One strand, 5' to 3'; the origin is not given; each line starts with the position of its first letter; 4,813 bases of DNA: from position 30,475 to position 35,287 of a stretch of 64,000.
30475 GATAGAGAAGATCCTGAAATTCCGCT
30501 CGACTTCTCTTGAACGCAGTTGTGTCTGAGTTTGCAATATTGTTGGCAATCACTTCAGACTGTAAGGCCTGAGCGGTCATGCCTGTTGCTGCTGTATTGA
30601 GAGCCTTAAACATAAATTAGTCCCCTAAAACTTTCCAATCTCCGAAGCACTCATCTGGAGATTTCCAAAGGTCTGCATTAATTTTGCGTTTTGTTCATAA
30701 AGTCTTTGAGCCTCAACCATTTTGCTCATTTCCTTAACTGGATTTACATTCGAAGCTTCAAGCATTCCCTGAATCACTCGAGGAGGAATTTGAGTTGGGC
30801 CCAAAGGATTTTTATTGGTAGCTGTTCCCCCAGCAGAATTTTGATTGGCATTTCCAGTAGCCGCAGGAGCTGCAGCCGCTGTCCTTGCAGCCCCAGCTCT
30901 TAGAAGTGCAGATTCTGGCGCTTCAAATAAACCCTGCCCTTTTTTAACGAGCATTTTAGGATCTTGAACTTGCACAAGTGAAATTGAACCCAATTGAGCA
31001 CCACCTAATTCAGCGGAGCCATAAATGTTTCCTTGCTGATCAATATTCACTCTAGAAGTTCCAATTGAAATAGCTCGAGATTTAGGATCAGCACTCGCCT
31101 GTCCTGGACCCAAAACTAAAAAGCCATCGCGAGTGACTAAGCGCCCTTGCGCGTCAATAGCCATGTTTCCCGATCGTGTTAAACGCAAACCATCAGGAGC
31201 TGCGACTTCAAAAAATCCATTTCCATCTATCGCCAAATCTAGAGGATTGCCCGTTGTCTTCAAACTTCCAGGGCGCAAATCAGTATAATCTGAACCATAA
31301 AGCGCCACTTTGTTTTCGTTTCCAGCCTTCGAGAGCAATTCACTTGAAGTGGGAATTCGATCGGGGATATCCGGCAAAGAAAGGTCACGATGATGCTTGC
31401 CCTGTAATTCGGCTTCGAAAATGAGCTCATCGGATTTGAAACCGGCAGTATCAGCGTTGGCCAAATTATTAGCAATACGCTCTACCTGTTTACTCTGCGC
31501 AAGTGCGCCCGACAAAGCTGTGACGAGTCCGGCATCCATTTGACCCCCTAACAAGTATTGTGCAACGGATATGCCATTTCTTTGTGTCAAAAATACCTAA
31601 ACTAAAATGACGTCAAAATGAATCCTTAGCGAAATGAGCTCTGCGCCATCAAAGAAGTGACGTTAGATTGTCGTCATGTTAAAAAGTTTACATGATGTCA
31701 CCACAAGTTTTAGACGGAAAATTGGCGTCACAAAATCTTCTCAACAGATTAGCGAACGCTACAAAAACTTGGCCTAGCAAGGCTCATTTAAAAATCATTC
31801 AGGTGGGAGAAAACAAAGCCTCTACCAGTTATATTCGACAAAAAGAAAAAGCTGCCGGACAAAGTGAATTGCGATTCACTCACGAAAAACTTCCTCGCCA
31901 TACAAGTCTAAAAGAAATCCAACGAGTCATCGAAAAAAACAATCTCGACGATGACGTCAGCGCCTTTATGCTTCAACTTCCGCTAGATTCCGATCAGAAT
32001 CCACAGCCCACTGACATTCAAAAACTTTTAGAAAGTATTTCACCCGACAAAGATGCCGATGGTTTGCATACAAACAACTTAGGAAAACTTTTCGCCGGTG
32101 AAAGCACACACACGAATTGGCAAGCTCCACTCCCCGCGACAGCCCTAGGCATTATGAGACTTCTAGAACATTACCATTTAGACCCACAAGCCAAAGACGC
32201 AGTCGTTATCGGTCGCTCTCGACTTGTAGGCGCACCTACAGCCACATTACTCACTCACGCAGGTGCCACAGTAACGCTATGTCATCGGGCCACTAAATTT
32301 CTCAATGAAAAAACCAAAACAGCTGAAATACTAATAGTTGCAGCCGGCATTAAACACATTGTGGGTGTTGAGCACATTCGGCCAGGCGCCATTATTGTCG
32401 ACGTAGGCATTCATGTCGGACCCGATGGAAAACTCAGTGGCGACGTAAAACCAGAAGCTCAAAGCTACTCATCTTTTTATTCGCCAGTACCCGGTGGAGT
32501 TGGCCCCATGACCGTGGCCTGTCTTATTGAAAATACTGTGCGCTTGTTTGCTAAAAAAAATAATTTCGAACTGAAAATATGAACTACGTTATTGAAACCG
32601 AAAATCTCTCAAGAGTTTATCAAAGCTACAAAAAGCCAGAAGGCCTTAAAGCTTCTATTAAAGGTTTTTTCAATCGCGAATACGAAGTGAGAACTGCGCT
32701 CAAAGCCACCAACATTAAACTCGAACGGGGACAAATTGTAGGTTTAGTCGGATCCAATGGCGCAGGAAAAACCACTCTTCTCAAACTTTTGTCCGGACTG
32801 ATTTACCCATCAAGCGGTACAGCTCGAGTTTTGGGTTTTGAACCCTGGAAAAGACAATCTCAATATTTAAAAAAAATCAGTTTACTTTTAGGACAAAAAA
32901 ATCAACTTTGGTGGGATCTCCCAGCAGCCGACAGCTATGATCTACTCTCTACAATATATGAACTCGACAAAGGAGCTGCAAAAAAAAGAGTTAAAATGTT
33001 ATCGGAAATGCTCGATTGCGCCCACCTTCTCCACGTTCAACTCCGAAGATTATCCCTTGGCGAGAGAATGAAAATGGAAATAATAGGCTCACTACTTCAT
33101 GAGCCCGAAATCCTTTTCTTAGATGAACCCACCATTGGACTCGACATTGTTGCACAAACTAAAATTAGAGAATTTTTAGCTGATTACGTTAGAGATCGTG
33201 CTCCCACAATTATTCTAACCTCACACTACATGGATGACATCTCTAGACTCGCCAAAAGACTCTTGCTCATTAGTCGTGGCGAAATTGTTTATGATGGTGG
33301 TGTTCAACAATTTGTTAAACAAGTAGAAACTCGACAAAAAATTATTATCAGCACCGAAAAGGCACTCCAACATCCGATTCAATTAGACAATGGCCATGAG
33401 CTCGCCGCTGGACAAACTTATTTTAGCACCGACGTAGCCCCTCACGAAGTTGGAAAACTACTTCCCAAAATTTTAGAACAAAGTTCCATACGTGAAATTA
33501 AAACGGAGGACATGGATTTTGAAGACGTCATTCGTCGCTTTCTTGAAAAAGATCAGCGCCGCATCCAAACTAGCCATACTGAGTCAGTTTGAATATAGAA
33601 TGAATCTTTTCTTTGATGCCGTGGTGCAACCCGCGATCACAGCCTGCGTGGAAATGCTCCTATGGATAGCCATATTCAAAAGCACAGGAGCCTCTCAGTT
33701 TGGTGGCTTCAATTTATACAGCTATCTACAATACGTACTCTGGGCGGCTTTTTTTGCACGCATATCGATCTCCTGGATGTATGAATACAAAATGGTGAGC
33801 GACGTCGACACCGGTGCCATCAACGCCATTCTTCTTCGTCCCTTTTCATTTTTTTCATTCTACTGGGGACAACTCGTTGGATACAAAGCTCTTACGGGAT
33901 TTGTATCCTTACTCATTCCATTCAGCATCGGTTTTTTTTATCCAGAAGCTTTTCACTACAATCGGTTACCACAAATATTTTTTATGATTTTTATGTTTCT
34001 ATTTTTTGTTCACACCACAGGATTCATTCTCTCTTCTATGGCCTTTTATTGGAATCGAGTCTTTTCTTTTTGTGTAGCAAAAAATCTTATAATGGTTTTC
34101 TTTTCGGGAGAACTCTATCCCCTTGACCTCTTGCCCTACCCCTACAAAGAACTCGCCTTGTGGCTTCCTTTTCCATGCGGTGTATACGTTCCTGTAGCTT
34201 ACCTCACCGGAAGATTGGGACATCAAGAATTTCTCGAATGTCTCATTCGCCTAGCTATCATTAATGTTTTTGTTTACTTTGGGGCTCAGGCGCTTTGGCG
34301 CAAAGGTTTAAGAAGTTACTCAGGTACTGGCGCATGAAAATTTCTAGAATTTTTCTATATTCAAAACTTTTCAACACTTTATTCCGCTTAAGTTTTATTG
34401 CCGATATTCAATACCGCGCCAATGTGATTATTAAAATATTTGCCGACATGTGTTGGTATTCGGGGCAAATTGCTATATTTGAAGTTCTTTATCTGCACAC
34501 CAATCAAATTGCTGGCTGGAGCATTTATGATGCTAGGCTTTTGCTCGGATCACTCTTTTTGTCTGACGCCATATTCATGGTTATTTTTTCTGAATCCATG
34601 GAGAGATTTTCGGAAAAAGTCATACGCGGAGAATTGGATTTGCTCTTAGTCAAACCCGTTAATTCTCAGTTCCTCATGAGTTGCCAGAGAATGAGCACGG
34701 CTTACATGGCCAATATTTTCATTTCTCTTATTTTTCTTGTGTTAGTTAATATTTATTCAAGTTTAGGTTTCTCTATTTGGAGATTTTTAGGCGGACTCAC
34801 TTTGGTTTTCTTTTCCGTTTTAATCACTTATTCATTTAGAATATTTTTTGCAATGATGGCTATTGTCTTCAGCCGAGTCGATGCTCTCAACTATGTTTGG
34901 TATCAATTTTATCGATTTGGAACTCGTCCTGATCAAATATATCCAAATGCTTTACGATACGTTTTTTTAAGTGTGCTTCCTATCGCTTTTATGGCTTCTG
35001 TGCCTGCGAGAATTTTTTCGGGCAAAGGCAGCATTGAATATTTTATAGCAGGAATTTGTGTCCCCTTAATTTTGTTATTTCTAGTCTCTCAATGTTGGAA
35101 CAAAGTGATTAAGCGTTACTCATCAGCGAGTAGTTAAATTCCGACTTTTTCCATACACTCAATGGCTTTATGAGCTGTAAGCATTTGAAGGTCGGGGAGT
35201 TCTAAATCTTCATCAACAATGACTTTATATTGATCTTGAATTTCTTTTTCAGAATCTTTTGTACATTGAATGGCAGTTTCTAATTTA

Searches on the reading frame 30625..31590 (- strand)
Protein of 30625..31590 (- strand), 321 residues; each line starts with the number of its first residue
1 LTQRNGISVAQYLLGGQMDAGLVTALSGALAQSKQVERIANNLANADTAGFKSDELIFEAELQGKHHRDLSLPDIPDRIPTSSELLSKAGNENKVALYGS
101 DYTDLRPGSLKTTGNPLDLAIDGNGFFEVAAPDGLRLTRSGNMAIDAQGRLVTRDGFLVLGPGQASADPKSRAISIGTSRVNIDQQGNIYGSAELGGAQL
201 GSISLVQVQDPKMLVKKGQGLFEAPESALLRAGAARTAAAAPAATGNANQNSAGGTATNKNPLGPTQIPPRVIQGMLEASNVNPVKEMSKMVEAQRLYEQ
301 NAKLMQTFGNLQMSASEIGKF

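Call 47: search_protein_families(library=pfam, proteins=[window:30625-31590:-], max_evalue=0.00001)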
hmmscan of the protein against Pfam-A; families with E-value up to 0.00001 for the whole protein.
window:30625-31590:- (321 aa): 3 families
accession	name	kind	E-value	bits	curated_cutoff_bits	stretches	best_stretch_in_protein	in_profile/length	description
PF06429.18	Flg_bbr_C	-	9.9e-16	57.4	23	1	274-316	2-44/46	Flagellar basal body rod FlgEFG protein C-terminal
PF22692.1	LlgE_F_G_D1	-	2.2e-13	50.6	27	1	120-190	1-63/64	Flagellar hook protein FlgE/F/G D1 domain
PF00460.25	Flg_bb_rod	-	1.7e-08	34.7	20.7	1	24-52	3-31/31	Flagella basal body rod protein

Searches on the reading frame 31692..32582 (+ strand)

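Call 47: search_protein_families(library=pfam, proteins=[window:31692-32582:+], max_evalue=0.00001)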
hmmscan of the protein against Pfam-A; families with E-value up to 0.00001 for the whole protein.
window:31692-32582:+ (296 aa): 2 families
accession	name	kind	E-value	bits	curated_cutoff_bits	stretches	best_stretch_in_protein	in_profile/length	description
PF02882.25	THF_DHG_CYH_C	-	1.2e-52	177.8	27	1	126-288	1-158/160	Tetrahydrofolate dehydrogenase/cyclohydrolase, NAD(P)-binding domain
PF00763.28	THF_DHG_CYH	-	5.4e-22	78.7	32.8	1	7-123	1-115/115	Tetrahydrofolate dehydrogenase/cyclohydrolase, catalytic domain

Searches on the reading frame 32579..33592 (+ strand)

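Call 47: search_protein_families(library=pfam, proteins=[window:32579-33592:+], max_evalue=0.00001)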
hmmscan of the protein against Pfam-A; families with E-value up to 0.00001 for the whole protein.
window:32579-33592:+ (337 aa): 2 families
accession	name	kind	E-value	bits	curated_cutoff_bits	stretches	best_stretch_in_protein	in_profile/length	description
PF00005.33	ABC_tran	-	4.4e-25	89.3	25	1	41-185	1-136/137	ABC transporter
PF13304.12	AAA_21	-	2.7e-11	44.5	27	0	153-216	233-298/304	AAA domain, putative AbiEii toxin, Type IV TA system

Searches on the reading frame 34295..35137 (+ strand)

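Call 47: search_protein_families(library=pfam, proteins=[window:34295-35137:+], max_evalue=0.00001)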
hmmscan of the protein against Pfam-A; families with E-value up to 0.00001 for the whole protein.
window:34295-35137:+ (280 aa): 1 family
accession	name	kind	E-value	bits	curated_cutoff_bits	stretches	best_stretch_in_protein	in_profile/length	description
PF06182.17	ABC2_membrane_6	-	3.8e-41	141.8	22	1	54-279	3-229/229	ABC-2 family transporter protein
